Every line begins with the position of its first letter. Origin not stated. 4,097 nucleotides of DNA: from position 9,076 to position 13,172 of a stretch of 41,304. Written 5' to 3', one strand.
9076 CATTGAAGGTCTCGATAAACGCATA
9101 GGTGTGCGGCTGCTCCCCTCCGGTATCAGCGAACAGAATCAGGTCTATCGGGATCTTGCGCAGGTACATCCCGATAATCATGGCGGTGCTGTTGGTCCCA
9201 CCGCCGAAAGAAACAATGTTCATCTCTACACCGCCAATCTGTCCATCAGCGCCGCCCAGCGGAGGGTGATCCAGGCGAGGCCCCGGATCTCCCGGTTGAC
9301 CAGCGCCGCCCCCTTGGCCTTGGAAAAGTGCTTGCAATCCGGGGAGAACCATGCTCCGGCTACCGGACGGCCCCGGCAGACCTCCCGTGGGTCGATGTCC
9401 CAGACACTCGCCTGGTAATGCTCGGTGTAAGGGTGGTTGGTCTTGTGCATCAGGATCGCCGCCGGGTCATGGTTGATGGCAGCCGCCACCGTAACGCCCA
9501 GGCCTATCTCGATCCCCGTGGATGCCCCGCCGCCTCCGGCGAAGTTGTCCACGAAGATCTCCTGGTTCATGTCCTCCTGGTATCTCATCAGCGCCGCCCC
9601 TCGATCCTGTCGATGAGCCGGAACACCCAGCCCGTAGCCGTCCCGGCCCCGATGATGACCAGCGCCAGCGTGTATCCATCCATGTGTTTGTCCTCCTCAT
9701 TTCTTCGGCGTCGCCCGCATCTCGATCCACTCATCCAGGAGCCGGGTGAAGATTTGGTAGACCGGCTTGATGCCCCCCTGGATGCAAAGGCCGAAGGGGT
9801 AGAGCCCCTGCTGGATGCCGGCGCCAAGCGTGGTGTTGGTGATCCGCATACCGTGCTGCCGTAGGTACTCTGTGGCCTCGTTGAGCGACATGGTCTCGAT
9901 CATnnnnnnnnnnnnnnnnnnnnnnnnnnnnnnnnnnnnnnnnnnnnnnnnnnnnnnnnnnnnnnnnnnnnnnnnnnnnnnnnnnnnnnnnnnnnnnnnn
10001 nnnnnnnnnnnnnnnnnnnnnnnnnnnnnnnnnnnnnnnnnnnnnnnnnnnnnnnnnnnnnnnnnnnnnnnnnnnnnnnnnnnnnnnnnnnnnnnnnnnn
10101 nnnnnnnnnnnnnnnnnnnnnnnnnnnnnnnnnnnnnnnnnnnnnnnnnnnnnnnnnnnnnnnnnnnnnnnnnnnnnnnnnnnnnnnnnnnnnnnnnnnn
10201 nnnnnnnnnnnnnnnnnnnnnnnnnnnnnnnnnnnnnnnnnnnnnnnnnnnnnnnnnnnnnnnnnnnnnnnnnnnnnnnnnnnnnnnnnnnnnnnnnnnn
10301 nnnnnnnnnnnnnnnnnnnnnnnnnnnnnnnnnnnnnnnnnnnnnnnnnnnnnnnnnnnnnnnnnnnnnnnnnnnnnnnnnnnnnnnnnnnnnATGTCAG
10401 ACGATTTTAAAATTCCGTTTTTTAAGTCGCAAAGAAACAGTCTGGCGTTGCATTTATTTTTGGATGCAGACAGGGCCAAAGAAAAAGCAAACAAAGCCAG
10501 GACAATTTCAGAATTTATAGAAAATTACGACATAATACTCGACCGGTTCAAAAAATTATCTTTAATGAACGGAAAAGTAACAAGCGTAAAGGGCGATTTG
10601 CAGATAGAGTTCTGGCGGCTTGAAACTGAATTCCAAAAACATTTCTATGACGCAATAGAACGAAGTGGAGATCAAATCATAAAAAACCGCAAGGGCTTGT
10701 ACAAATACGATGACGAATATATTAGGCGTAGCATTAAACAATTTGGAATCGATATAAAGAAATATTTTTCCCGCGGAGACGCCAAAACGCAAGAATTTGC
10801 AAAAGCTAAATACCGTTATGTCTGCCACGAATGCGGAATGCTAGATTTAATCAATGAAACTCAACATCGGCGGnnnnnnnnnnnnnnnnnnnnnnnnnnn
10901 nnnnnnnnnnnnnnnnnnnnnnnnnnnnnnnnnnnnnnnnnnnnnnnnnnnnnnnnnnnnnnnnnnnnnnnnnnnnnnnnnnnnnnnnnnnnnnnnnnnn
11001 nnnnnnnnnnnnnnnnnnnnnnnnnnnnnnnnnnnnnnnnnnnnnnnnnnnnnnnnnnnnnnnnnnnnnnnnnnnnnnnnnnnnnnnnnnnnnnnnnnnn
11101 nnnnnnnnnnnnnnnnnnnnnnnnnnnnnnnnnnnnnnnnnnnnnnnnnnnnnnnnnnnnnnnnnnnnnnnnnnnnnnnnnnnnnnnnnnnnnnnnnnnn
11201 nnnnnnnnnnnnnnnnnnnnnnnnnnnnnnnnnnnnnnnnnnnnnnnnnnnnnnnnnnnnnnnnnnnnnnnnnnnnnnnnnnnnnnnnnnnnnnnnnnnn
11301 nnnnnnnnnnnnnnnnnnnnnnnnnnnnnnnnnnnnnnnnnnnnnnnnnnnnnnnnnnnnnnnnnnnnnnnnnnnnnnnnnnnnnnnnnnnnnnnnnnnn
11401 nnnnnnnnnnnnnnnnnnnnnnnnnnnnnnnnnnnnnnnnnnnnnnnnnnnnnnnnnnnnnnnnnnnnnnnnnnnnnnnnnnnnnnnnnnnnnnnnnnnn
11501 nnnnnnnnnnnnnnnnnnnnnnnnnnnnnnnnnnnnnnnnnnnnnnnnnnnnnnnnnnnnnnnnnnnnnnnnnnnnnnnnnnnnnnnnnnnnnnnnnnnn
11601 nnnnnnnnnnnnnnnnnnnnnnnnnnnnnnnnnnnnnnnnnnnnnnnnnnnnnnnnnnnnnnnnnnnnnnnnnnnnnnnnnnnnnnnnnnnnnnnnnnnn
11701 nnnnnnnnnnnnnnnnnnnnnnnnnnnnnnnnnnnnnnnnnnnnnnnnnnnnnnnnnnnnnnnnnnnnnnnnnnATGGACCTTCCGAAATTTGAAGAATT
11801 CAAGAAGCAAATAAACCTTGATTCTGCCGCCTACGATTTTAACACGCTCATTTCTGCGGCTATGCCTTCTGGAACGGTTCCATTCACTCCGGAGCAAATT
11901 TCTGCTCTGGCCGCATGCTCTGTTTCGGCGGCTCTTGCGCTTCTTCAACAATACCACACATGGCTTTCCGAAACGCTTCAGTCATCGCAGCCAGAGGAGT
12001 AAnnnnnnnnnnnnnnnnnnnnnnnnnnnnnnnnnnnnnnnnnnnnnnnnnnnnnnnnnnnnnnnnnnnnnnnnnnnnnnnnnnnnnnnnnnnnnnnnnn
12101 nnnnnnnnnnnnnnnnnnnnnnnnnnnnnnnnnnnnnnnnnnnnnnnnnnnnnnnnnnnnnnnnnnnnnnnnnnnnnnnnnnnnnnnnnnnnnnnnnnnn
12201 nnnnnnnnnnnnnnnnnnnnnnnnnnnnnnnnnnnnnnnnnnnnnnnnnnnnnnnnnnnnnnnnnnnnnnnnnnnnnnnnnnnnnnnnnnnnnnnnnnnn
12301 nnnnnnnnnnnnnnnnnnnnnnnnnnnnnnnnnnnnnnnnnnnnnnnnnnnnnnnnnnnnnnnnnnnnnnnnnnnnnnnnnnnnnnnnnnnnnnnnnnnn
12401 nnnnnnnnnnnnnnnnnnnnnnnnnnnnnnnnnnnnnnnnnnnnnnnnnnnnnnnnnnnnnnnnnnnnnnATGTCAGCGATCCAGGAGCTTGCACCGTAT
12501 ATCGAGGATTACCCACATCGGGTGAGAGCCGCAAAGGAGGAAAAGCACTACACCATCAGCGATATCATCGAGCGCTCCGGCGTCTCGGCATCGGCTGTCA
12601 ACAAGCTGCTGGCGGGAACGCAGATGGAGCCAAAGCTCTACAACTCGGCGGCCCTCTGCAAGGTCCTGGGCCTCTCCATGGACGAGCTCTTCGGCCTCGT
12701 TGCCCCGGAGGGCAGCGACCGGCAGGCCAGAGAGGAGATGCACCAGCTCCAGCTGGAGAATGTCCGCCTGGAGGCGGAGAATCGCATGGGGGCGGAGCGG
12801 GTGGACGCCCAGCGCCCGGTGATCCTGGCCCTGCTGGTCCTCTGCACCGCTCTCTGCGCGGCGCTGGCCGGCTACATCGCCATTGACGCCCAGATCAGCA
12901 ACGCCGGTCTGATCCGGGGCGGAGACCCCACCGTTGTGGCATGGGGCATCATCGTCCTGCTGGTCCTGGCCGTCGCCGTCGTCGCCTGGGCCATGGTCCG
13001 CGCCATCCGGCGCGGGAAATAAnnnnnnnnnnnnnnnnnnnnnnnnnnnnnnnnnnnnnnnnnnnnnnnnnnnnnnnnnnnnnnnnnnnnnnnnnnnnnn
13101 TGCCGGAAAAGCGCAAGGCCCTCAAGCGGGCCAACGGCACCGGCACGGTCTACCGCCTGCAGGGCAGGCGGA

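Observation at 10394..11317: AT-rich Mrr-type nuclease fusion inserted between cro and the CI-like gene (rex-like position): candidate prophage-encoded defence gene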

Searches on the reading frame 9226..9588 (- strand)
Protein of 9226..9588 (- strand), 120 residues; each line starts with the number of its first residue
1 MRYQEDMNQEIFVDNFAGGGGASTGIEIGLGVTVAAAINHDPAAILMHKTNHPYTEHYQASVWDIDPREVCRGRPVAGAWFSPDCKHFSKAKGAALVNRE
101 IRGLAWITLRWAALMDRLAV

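Call 3: search_protein_families(library=pfam, proteins=[window:9226-9588:-], max_evalue=0.1)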
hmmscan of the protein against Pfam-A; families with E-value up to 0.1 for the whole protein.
window:9226-9588:- (120 aa): 1 family
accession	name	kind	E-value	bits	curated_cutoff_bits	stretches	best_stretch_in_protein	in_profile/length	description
PF00145.23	DNA_methylase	-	0.019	14.9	22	1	12-92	3-78/324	C-5 cytosine-specific DNA methylase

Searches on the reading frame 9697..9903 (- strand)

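Call 3: search_protein_families(library=pfam, proteins=[window:9697-9903:-], max_evalue=0.1)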
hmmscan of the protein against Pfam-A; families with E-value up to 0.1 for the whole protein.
window:9697-9903:- (68 aa): 1 family
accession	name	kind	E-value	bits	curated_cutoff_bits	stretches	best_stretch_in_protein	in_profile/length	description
PF12224.13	Amidoligase_2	-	0.054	13.8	22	1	6-61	91-143/245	Putative amidoligase enzyme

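Call 5: search_protein_families(library=phrogs, proteins=[window:9697-9903:-], max_evalue=0.01)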
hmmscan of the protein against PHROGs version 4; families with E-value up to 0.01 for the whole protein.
window:9697-9903:- (68 aa): 1 family
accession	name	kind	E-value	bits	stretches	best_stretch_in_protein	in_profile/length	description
phrog_6058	-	unknown function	0.0002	22.1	1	19-63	34-80/113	-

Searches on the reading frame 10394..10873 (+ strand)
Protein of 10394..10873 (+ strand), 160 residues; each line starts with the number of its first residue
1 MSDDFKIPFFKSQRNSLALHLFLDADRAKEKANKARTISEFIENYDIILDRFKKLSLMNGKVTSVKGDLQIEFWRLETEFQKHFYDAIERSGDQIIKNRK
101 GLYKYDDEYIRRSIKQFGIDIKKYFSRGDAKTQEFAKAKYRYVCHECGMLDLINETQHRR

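Call 24: search_solved_structures(query=A2, max_evalue=10, show_alignments=2)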
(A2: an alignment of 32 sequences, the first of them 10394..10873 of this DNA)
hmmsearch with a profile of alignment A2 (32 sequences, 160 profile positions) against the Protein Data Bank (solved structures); distinct sequences matched with E-value up to 10: 7.
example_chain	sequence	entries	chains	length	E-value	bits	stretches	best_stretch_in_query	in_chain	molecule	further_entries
5j6x_A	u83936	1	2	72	0.3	14.1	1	76-114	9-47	Z-DNA binding protein kinase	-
9au6_A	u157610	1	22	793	0.31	14.1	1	82-135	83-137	Flagellin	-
2kq2_A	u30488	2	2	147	0.42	13.6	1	39-80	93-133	Ribonuclease H-related protein | Uncharacterized protein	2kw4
4lb5_A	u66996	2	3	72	0.43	13.6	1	77-114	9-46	Protein kinase containing Z-DNA binding domains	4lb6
4bne_A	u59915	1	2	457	0.66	13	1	69-155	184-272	PROTEIN KINASE C AND CASEIN KINASE SUBSTRATE IN NEURONS PROTEIN 2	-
9hlz_a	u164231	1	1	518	1.5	11.8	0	56-122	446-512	ATPase expression protein 1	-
4zq0_A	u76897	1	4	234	1.9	11.5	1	42-69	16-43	14-3-3 protein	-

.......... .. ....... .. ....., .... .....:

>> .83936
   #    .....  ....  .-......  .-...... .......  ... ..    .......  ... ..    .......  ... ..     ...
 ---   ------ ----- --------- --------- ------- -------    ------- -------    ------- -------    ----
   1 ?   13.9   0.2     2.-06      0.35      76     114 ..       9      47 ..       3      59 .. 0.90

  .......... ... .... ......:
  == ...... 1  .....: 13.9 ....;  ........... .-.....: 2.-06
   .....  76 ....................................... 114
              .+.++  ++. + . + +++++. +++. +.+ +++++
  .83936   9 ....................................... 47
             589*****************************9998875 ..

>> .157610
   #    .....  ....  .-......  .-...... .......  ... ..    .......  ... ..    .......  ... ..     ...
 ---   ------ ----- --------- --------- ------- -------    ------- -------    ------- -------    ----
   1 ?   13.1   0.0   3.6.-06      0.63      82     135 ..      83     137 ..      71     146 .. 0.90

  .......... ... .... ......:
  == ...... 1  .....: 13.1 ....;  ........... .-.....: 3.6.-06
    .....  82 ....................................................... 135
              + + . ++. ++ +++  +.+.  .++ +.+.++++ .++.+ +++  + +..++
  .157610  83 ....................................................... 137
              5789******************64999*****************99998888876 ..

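Call 30: predict_structure(alignment_id=A2)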
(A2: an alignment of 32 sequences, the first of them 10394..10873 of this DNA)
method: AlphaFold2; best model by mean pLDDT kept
length: 160 residues; sequences in the alignment: 32
mean_pLDDT: 94.8   pTM: 0.86
mean pLDDT of the five models: 94.8, 94.6, 94.5, 93.4, 92.9
residues with pLDDT >= 90: 149; 70-90: 3; 50-70: 6; < 50: 2
segments of 3 or more residues with pLDDT < 50: none
pLDDT, mean of each block of 10 residues (from residue 1): 79 98 98 97 98 97 96 97 98 98 97 98 97 98 98 73
secondary structure, 60 per line:
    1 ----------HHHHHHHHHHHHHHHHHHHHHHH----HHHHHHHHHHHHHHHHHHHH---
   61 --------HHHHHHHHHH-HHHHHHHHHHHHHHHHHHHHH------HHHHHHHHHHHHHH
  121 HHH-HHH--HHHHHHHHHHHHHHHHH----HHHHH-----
elements in order: H11-33 H38-57 H69-78 H80-100 H107-123 H130-146 H151-155

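Call 35: fold_search(model_id=the predicted structure, library=pdb)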
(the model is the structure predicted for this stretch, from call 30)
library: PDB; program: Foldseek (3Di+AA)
matches with E <= 10: 612; with E <= 0.001: 0
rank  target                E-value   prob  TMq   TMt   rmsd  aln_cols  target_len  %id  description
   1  5csd_D                4.1e-02  0.72  0.23  0.23  12.0       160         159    9  Ligand binding domain 2 of Penicillium marneffei MP1 protein in complex with arachidonic acids (released 2016-07-27)
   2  5fb7_C                5.8e-02  0.63  0.23  0.23  12.3       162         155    7  Ligand binding domain 2 of Penicillium marneffei MP1 protein complexed with multiple arachidonic acids (released 2016-12-14)
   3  6cbx_A                1.4e-01  0.54  0.25  0.11  13.8       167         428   12  Crystal structure of human SET and MYND Domain Containing protein 2 with MTF1497 (released 2018-03-14)
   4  3s7b                  1.5e-01  0.66  0.28  0.13  14.0       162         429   13  Structural Basis of Substrate Methylation and Inhibition of SMYD2 (released 2011-08-10)
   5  7zub_C                1.8e-01  0.47  0.28  0.20  13.1       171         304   12  Cryo-EM structure of the indirubin-bound Hsp90-XAP2-AHR complex (released 2022-11-23)
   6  8dgn_A                1.9e-01  0.85  0.32  0.27  15.0       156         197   11  14-3-3 epsilon bound to phosphorylated PEAK2 (pS826) peptide (released 2023-06-07)
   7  5ecf_F                2.0e-01  0.35  0.21  0.23  11.9       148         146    8  Ligand binding domain 1 of Penicillium marneffei MP1 protein complexed with arachidonic acids (released 2016-10-19)
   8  8bfj_A                2.1e-01  0.47  0.29  0.28  12.1       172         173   13  CNOT11-GGNBP2 complex (released 2022-12-28)
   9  6vfk_B                3.0e-01  0.69  0.34  0.22  17.7       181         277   10  De novo designed tetrahedral nanoparticle T33_dn10 displaying 4 copies of BG505-SOSIP trimer on the surface (released 2020-07-22)
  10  8dgm_A                3.8e-01  0.75  0.32  0.27  15.2       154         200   11  14-3-3 epsilon bound to phosphorylated PEAK1 (pT1165) peptide (released 2023-06-07)
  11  8eq8_A                3.8e-01  0.75  0.33  0.24  15.2       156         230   10  The crystal structure of 14-3-3 Beta containing 3-nitrotyrosine at position Y130 (released 2023-01-25)
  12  5cwn                  4.2e-01  0.85  0.38  0.31  14.7       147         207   15  Crystal structure of de novo designed helical repeat protein DHR71 (released 2015-12-16)
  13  3f57_A                4.6e-01  0.66  0.36  0.31  14.3       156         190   12  Crystal structure of human erythroid beta spectrin repeats 14 and 15 (ankyrin binding domain) (released 2009-02-24)
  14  5j1h_B                5.1e-01  0.47  0.31  0.29  10.0       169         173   12  Structure of the spectrin repeats 5 and 6 of the plakin domain of plectin (released 2016-07-20)
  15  6zpp                  5.1e-01  0.33  0.28  0.28  12.9       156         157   13  g7941: a virulence factor from Drechmaria coniospora (released 2022-01-19)
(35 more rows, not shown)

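Call 36: search_protein_representatives(alignment_id=A2)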
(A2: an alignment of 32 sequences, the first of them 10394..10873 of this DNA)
Query: 32 sequences, 160 profile positions. Proteins with E-value up to 0.001 (for the whole library): 211; up to 1e-10: 123; up to 1e-30: 33. The best 150 are listed.
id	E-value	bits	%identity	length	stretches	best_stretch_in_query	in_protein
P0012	1.7e-58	213.3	-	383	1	2-157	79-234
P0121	1.0e-53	197.7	-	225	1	2-155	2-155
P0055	2.1e-51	190.2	-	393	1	2-158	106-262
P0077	5.8e-51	188.7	-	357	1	4-157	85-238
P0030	8.2e-51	188.3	-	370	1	4-151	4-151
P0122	1.5e-49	184.2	-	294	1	2-156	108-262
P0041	4.6e-49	182.6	-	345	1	2-158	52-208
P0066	5.5e-49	182.3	-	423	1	2-157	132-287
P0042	3.0e-47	176.7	-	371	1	1-157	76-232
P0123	3.3e-47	176.5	-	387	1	2-156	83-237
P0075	1.0e-46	175.0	-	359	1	3-158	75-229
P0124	4.5e-46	172.9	-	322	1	4-156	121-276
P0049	1.0e-45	171.7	-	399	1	2-155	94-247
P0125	2.1e-45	170.7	-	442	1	3-156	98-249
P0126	5.3e-45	169.4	-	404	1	2-151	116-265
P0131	3.8e-41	156.8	-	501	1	3-149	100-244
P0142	1.2e-30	122.8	-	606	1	11-150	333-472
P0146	3.6e-29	117.9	-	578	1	6-151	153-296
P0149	2.1e-28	115.4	-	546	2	5-152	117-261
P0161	3.1e-24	101.9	-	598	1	3-146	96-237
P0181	2.7e-17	79.3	-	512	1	13-147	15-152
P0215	3.2e-12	62.8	-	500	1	6-150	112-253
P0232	1.3e-10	57.5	-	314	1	21-152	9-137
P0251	6.2e-08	48.9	-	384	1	15-103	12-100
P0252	6.8e-08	48.8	-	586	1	71-153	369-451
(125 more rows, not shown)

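Call 39: search_protein_families(library=pfam, proteins=[P0161, P0251, P0232, P0142, P0146, P0149, P0131, P0181, P0215, P0252], max_evalue=0.001)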
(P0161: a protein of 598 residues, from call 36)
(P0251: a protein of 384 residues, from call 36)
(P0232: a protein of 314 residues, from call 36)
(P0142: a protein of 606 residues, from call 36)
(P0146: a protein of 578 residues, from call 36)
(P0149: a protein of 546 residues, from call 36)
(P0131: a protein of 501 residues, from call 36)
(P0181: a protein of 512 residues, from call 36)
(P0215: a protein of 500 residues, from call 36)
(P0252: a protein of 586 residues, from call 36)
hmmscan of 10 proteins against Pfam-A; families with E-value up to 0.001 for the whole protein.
P0161 (598 aa): 1 family
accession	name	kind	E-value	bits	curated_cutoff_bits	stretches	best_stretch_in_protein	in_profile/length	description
PF01580.24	FtsK_SpoIIIE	-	4.2e-30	105.3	24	1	367-538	19-220/221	FtsK/SpoIIIE family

P0251 (384 aa): 0 families

P0232 (314 aa): 1 family
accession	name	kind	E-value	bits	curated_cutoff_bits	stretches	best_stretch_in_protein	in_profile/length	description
PF12869.13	tRNA_anti-like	-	2.6e-29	102.1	23.5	1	168-311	8-145/146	tRNA_anti-like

P0142 (606 aa): 3 families
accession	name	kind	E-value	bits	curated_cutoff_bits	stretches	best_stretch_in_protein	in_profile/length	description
PF04471.18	Mrr_cat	-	5.8e-30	104.2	21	1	495-604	2-115/115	Restriction endonuclease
PF09397.16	FtsK_gamma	-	1.2e-22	79.8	30.6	1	259-318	3-62/63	Ftsk gamma domain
PF22722.2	NA-iREase1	-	9.4e-08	32.4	27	1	503-590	2-91/106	NACHT-associated inactive Restriction Endonuclease 1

P0146 (578 aa): 4 families
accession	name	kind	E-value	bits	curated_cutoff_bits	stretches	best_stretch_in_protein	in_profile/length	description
PF04471.18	Mrr_cat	-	4.9e-25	88.3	21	1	454-556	1-107/115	Restriction endonuclease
PF09397.16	FtsK_gamma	-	6.5e-25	87.1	30.6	1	321-381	3-63/63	Ftsk gamma domain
PF22722.2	NA-iREase1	-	1.7e-06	28.4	27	1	483-548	21-89/106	NACHT-associated inactive Restriction Endonuclease 1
PF13156.12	Mrr_cat_2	-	0.00018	21.8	22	1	483-545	26-93/127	Restriction endonuclease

P0149 (546 aa): 3 families
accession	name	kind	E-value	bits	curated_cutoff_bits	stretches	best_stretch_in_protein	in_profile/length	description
PF04471.18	Mrr_cat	-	1e-24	87.3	21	1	430-538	2-114/115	Restriction endonuclease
PF13156.12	Mrr_cat_2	-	5.2e-06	26.8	22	1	455-493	23-65/127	Restriction endonuclease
PF22722.2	NA-iREase1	-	2.7e-05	24.5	27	1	437-516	1-82/106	NACHT-associated inactive Restriction Endonuclease 1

P0131 (501 aa): 4 families
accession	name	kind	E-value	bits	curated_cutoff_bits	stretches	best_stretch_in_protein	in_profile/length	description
PF09397.16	FtsK_gamma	-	1.4e-26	92.5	30.6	1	414-473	4-63/63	Ftsk gamma domain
PF04471.18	Mrr_cat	-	3.3e-26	92.1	21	1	275-381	2-112/115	Restriction endonuclease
PF22722.2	NA-iREase1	-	8.5e-10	39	27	1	282-369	1-90/106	NACHT-associated inactive Restriction Endonuclease 1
PF13156.12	Mrr_cat_2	-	2.1e-05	24.9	22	1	301-330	24-55/127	Restriction endonuclease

P0181 (512 aa): 4 families
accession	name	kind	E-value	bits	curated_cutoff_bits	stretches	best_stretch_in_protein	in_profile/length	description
PF09397.16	FtsK_gamma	-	1.6e-50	169.1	30.6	2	436-496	2-62/63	Ftsk gamma domain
PF04471.18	Mrr_cat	-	7.5e-27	94.2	21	1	178-286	2-114/115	Restriction endonuclease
PF22722.2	NA-iREase1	-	4e-09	36.9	27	1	185-272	1-90/106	NACHT-associated inactive Restriction Endonuclease 1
PF13156.12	Mrr_cat_2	-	2.6e-05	24.6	22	1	207-233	27-55/127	Restriction endonuclease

P0215 (500 aa): 4 families
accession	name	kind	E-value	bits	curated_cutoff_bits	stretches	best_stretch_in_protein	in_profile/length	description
PF04471.18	Mrr_cat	-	2.7e-27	95.6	21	1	280-385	2-111/115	Restriction endonuclease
PF09397.16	FtsK_gamma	-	4.8e-26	90.7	30.6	1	418-479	2-63/63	Ftsk gamma domain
PF22722.2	NA-iREase1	-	3.3e-09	37.1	27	1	293-374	7-90/106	NACHT-associated inactive Restriction Endonuclease 1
PF13156.12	Mrr_cat_2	-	1.7e-05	25.1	22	1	306-343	24-65/127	Restriction endonuclease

P0252 (586 aa): 3 families
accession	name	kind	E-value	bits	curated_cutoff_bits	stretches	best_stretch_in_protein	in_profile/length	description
PF04471.18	Mrr_cat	-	4.6e-26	91.7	21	1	473-582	2-115/115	Restriction endonuclease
PF22722.2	NA-iREase1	-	2.2e-06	28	27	1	485-566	7-89/106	NACHT-associated inactive Restriction Endonuclease 1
PF13156.12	Mrr_cat_2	-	3.1e-05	24.3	22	1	501-533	26-62/127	Restriction endonuclease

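Call 74: find_encoding_contigs(protein=P0161, flank=6000, max_places=3)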
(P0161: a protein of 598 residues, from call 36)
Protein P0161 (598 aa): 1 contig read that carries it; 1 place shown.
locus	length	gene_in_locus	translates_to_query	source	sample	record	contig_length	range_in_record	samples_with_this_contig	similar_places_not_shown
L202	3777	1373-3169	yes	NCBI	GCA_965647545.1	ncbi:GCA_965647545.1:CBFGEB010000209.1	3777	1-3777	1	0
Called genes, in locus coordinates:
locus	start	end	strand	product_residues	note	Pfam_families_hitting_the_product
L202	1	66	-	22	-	?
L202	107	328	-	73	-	-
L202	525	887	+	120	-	-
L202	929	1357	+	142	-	PF06114:Peptidase_M78 (weak)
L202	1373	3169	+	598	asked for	PF01580:FtsK_SpoIIIE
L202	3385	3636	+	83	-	PF04471:Mrr_cat, PF13156:Mrr_cat_2 (weak), PF22722:NA-iREase1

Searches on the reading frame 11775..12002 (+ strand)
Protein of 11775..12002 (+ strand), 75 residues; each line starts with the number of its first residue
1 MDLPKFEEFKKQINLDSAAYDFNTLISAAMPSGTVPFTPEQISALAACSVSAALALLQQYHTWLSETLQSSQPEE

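Call 3: search_protein_families(library=pfam, proteins=[window:11775-12002:+], max_evalue=0.1)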
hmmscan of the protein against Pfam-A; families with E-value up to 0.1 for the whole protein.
window:11775-12002:+ (75 aa): 1 family
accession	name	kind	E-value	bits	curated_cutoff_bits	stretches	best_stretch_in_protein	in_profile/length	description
PF06294.16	CH_2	-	0.0034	17.8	27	1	4-60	39-94/96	CH-like domain in sperm protein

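Call 4: search_protein_families(library=padloc, proteins=[window:11775-12002:+], max_evalue=0.1)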
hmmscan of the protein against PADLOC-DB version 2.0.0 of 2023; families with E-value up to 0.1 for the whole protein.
window:11775-12002:+ (75 aa): 0 families

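Call 5: search_protein_families(library=phrogs, proteins=[window:11775-12002:+], max_evalue=0.01)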
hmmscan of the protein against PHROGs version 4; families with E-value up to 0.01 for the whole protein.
window:11775-12002:+ (75 aa): 0 families

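Call 7: search_protein_families(library=ncbifam, proteins=[window:11775-12002:+], max_evalue=0.1)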
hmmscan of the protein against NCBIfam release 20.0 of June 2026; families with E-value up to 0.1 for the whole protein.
window:11775-12002:+ (75 aa): 0 families

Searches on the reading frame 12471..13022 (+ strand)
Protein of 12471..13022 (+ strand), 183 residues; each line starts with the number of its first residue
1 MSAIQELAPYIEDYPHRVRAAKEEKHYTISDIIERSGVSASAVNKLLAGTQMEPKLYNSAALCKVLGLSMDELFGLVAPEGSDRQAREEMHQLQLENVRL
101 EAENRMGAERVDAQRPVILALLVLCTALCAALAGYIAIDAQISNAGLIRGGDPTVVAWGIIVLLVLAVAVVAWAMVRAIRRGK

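Call 83: search_protein_families(library=pfam, proteins=[window:12471-13022:+], max_evalue=0.001)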
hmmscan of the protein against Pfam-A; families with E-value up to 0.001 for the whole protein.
window:12471-13022:+ (183 aa): 3 families
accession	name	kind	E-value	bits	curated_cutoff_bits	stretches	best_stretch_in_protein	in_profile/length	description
PF01381.28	HTH_3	-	3.2e-07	30.7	23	1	18-73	1-55/55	Helix-turn-helix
PF13443.12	HTH_26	-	9e-06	26.3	22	1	24-78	8-62/63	Cro/C1-type HTH DNA-binding domain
PF13560.12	HTH_31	-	3.2e-05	24.6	27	1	17-72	5-60/64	Helix-turn-helix domain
